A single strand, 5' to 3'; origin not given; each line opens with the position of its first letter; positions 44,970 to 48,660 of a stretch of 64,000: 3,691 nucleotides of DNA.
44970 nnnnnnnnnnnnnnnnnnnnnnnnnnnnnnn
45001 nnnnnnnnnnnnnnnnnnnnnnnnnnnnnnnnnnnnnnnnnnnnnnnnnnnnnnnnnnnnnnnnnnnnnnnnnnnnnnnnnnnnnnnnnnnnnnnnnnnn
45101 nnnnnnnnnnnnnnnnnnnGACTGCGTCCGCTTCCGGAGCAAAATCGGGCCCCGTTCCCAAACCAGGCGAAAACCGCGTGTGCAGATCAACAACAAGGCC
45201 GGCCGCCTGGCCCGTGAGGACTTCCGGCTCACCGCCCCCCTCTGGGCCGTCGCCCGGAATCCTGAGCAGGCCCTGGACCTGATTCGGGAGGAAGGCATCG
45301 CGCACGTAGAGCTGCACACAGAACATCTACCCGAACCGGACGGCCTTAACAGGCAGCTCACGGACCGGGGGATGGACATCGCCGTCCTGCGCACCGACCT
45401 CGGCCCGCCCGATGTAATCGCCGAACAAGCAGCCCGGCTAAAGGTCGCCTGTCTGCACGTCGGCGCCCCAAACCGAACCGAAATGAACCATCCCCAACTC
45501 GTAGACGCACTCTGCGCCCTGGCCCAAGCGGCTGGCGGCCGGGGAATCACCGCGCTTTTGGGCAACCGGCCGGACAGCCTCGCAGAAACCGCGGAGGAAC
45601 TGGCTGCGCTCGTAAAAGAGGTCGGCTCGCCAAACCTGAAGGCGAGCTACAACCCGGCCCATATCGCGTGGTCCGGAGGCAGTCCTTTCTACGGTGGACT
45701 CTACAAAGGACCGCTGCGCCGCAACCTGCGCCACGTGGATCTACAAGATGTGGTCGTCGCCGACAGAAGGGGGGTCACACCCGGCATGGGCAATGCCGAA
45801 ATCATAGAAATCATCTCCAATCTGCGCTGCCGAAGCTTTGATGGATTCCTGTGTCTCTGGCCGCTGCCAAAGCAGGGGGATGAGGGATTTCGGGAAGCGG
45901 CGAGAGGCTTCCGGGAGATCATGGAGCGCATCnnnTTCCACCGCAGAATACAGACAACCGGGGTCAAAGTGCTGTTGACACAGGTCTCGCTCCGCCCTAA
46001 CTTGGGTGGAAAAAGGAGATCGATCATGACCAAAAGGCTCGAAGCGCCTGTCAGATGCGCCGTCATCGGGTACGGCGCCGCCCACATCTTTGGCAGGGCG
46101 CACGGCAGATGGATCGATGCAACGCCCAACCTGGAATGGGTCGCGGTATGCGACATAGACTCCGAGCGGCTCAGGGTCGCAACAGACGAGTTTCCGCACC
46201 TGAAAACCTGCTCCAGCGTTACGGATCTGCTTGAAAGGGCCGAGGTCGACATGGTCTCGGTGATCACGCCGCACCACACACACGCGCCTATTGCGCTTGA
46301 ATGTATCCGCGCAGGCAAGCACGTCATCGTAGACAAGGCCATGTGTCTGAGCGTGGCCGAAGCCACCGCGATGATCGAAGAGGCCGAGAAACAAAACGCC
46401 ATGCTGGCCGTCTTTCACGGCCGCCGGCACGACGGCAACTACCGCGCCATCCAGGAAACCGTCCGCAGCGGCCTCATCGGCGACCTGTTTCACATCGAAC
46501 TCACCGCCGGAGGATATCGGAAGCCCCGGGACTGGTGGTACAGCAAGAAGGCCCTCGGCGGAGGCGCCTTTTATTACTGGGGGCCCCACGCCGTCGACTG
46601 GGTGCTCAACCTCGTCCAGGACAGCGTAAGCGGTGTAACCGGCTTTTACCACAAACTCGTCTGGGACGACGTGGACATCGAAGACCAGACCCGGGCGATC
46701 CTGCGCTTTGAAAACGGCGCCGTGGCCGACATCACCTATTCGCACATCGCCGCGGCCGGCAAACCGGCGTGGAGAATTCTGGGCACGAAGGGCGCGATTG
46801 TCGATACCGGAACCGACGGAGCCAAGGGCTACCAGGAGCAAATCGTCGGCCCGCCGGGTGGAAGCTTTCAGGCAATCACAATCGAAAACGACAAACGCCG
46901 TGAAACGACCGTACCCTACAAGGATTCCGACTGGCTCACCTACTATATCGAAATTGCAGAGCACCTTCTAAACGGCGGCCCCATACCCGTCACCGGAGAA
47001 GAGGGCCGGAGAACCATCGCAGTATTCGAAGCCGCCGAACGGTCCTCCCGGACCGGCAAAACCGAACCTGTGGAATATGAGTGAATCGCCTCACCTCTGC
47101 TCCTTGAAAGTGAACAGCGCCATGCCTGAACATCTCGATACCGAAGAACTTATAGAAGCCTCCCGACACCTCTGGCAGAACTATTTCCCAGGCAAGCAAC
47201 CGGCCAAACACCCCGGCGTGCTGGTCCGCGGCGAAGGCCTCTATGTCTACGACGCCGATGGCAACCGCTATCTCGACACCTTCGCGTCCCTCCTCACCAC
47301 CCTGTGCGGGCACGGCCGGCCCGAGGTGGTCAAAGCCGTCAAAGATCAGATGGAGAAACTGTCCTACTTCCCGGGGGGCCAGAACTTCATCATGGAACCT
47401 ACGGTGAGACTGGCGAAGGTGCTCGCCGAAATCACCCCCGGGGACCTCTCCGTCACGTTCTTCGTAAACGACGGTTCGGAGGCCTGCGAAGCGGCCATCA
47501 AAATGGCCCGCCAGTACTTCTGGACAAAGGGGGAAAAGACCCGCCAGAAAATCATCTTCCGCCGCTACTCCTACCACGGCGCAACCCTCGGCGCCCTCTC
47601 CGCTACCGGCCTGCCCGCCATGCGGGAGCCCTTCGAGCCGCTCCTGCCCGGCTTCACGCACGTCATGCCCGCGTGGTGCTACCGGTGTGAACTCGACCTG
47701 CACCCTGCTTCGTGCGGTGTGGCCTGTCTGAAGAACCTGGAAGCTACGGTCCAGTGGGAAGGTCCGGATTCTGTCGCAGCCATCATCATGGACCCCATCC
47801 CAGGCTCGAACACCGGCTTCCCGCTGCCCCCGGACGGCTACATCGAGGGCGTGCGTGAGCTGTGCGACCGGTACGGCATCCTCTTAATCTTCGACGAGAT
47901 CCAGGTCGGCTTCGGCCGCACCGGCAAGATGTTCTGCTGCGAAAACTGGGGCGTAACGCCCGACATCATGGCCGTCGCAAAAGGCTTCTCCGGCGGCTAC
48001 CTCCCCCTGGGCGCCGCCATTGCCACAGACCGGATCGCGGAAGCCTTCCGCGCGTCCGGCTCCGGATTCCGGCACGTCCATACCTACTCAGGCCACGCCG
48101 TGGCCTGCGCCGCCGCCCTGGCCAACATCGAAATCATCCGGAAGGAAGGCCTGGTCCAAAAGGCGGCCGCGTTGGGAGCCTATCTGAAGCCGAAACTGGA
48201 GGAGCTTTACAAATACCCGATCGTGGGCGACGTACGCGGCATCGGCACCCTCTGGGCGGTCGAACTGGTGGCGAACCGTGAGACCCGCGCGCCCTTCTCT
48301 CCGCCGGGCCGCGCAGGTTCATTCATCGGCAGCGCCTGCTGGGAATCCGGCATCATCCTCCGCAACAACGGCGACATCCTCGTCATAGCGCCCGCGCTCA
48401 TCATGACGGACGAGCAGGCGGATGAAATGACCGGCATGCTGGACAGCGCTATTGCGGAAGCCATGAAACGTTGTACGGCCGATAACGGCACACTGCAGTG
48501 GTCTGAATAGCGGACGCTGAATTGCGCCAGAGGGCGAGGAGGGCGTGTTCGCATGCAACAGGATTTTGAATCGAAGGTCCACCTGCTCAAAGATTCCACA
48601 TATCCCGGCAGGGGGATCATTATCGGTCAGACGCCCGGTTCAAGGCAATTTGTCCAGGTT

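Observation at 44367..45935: Unusual fusion of an AAC(3)-like N-acetyltransferase to a sugar-isomerase-type TIM barrel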

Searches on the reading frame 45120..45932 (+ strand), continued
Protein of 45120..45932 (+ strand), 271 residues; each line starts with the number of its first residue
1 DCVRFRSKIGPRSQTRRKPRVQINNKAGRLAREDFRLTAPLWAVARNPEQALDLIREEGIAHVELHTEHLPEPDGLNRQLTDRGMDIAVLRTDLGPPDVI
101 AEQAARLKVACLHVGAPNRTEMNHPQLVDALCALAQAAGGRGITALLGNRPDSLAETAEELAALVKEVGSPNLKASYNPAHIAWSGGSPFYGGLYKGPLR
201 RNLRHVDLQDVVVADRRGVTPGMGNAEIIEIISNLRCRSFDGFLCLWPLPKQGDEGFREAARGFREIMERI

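Call 71: find_encoding_contigs(protein=P0180, flank=4000, max_places=3)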
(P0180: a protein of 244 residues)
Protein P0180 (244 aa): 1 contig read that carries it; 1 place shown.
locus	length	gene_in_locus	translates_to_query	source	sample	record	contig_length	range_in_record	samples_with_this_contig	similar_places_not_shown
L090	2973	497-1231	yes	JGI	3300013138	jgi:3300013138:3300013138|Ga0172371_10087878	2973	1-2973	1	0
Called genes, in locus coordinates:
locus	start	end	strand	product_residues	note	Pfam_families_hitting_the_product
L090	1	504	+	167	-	?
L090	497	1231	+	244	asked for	PF01261:AP_endonuc_2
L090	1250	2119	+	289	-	PF01261:AP_endonuc_2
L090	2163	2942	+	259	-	PF02633:Creatininase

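Call 72: find_encoding_contigs(protein=P0207, flank=4000, max_places=3)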
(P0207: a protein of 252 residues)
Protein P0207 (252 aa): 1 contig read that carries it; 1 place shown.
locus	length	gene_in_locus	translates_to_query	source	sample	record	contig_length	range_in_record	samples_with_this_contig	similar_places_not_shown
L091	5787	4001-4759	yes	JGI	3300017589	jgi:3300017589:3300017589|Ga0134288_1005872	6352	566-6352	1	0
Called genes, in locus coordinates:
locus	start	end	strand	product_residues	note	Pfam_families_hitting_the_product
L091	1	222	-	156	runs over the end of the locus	PF09685:MamF_MmsF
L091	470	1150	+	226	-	PF00072:Response_reg, PF00486:Trans_reg_C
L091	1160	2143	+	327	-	PF02518:HATPase_c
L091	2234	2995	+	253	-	PF04199:Cyclase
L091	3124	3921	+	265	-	PF02522:Antibiotic_NAT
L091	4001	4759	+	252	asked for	-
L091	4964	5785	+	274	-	?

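Call 73: search_protein_families(library=pfam, proteins=[L087:1-534:+, L089:2-844:+, L090:1-504:+, L087:1430-2248:+, L089:1842-3563:+, L091:4964-5785:+, L090:1250-2119:+, L086:1-789:-], max_evalue=0.01)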
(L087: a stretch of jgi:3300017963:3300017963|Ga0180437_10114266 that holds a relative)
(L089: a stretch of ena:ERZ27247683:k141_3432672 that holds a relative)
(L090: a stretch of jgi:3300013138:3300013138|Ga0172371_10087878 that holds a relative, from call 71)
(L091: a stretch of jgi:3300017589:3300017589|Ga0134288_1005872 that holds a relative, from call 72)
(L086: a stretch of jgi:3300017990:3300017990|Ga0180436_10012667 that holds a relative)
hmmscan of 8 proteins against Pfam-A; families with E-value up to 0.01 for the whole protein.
L087:1-534:+ (177 aa): 1 family
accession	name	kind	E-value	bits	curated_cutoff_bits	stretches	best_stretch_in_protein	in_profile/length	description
PF02522.19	Antibiotic_NAT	-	6.3e-23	82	25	1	2-123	108-231/232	Aminoglycoside 3-N-acetyltransferase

L089:2-844:+ (280 aa): 2 families
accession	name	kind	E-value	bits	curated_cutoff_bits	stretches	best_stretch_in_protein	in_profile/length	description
PF02522.19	Antibiotic_NAT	-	5.1e-54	183.7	25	1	19-224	1-231/232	Aminoglycoside 3-N-acetyltransferase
PF15371.11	DUF4599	-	0.0011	19.6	34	0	231-259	47-75/88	Domain of unknown function (DUF4599)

L090:1-504:+ (167 aa): 1 family
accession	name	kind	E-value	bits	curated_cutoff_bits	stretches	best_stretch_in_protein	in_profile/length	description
PF02522.19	Antibiotic_NAT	-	2.7e-16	60.3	25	1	1-110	121-230/232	Aminoglycoside 3-N-acetyltransferase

L087:1430-2248:+ (273 aa): 1 family
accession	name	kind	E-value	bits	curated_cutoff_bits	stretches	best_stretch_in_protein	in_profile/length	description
PF00528.27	BPD_transp_1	-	1.8e-14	54.4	26.4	1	112-272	2-141/184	Binding-protein-dependent transport system inner membrane component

L089:1842-3563:+ (573 aa): 1 family
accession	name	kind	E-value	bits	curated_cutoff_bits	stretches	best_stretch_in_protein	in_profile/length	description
PF01522.26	Polysacc_deac_1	-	0.0006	20.2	23.1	1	247-330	3-76/124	Polysaccharide deacetylase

L091:4964-5785:+ (274 aa): 1 family
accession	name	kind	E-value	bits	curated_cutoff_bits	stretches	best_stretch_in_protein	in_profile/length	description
PF00395.25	SLH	-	1.5e-30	105.4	20.8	3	29-69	3-44/44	S-layer homology domain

L090:1250-2119:+ (289 aa): 1 family
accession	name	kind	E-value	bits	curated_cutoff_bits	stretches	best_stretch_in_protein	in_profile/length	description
PF01261.30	AP_endonuc_2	-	9.2e-23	81.6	31.1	1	22-228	2-218/249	Xylose isomerase-like TIM barrel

L086:1-789:- (263 aa): 1 family
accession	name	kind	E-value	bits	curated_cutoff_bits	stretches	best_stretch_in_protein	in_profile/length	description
PF14486.12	DUF4432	-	1.2e-70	238.2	32.5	1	40-263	4-223/304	Domain of unknown function (DUF4432)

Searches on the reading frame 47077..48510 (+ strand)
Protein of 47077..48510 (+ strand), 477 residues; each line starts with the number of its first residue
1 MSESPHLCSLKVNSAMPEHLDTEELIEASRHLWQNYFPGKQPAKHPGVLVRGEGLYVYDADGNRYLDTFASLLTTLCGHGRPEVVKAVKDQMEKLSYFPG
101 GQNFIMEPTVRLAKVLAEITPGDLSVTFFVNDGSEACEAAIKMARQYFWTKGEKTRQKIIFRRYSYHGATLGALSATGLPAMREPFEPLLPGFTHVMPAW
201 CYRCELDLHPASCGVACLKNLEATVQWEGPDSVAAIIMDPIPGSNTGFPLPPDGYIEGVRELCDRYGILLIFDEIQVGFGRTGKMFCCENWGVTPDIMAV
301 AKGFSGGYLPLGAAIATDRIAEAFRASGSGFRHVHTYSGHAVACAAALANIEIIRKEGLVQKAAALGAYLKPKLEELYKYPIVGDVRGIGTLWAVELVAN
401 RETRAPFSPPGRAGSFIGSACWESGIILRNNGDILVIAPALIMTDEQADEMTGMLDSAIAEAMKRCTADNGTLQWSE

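Call 3: search_protein_families(library=pfam, proteins=[window:47077-48510:+], max_evalue=0.01)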
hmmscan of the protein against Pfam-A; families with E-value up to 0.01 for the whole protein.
window:47077-48510:+ (477 aa): 1 family
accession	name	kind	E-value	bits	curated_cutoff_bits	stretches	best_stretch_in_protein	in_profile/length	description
PF00202.27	Aminotran_3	-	2.6e-103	346.3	30.5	1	47-459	11-403/403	Aminotransferase class-III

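Call 4: search_protein_families(library=ncbifam, proteins=[window:47077-48510:+], max_evalue=0.01)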
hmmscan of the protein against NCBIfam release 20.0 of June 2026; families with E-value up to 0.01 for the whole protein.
window:47077-48510:+ (477 aa): 70 families (the best 25 are shown)
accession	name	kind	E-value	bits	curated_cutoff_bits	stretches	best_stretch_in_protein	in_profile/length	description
NF005102.0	PRK06541.1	equivalog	1.5e-134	449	574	1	22-465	10-459/460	aspartate aminotransferase family protein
NF005683.0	PRK07481.1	subfamily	6.4e-122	407.8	575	1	28-462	10-450/453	hypothetical protein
NF005682.0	PRK07480.1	subfamily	2.5e-119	399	510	1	43-466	33-456/459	aminotransferase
NF005685.0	PRK07483.1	equivalog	1.1e-116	390.2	485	1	41-465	8-441/444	aspartate aminotransferase family protein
NF005812.0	PRK07678.1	subfamily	7.5e-114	380.8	488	1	28-461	14-449/451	aminotransferase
NF004767.0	PRK06105.1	subfamily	1.7e-109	366.4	517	1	40-465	25-453/460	aminotransferase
NF004718.0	PRK06062.1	subfamily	3.3e-109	365.4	472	1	40-463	33-450/454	hypothetical protein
NF005375.0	PRK06917.1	equivalog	3.6e-109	365.5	535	1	48-466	17-443/448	aspartate aminotransferase family protein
NF005447.0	PRK07036.1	equivalog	1.2e-107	360.5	618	1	41-468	31-461/468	aminotransferase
TIGR00508.1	bioA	equivalog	8e-105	350.8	405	1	35-459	4-418/419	adenosylmethionine--8-amino-7-oxononanoate transaminase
NF005993.0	PRK08117.1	subfamily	8.5e-100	334.4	574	1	44-464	23-432/433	aspartate aminotransferase family protein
NF052567.1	OmAmTferAptACaul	equivalog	5.2e-99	331.9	500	1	32-460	5-429/431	omega-aminotransferase AptA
NF005684.0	PRK07482.1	subfamily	1.3e-96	323.9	687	1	20-468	11-461/464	hypothetical protein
NF004426.0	PRK05769.1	equivalog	6.1e-95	318.6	552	1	23-461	18-439/441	acetyl ornithine aminotransferase family protein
NF004625.0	PRK05965.1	subfamily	3.9e-94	316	729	1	45-463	28-449/460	hypothetical protein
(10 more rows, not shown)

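Call 77: search_solved_structures(query=window:47077-48507:+, max_evalue=1e-60)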
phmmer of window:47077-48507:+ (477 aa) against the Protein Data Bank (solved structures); distinct sequences matched with E-value up to 1e-60: 66 (the best 60 are shown).
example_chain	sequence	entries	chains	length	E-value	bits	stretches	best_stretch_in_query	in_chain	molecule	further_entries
6io1_A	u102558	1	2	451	4.9e-104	351.9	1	44-459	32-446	Aminotransferase, class III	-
9qc2_A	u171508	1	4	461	3.1e-100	339.4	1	28-464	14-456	Aspartate aminotransferase family protein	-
9gh9_A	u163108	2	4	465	5e-100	338.7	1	28-464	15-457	Aspartate aminotransferase family protein | Streptomyces aminotransferase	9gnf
9qgh_A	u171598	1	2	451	1e-99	337.7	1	29-463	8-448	Aspartate aminotransferase family protein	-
3n5m_A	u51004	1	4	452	3.2e-93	316.3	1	21-459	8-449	Adenosylmethionine-8-amino-7-oxononanoate aminotransferase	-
6gwi_A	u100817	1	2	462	5e-92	312.3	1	47-467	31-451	Putrescine aminotransferase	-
6s54_A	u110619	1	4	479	4.9e-91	309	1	43-459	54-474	Aspartate aminotransferase family protein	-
7qx0_A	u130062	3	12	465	2.5e-88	300.1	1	26-457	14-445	Aminotransferase TR2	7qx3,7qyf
7qyg_A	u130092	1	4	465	2.5e-88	300.1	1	26-457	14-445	Aminotransferase TR2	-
9j4z_A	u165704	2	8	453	3.6e-87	296.3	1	42-452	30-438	Polyamine:pyruvate transaminase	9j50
6hx9_B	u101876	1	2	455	4.1e-87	296.1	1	42-452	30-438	Aspartate aminotransferase family protein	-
7ypn_B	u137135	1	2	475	1.1e-86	294.7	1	48-462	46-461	Aspartate aminotransferase family protein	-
6snu_A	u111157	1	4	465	4.8e-86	292.6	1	46-461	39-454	Aspartate aminotransferase family protein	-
7ypm_A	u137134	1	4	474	6.2e-86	292.2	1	48-462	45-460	Aspartate aminotransferase family protein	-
4a6r_A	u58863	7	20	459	6.5e-86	292.1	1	46-461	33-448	OMEGA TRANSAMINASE | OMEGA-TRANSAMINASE | AMINOTRANSFERASE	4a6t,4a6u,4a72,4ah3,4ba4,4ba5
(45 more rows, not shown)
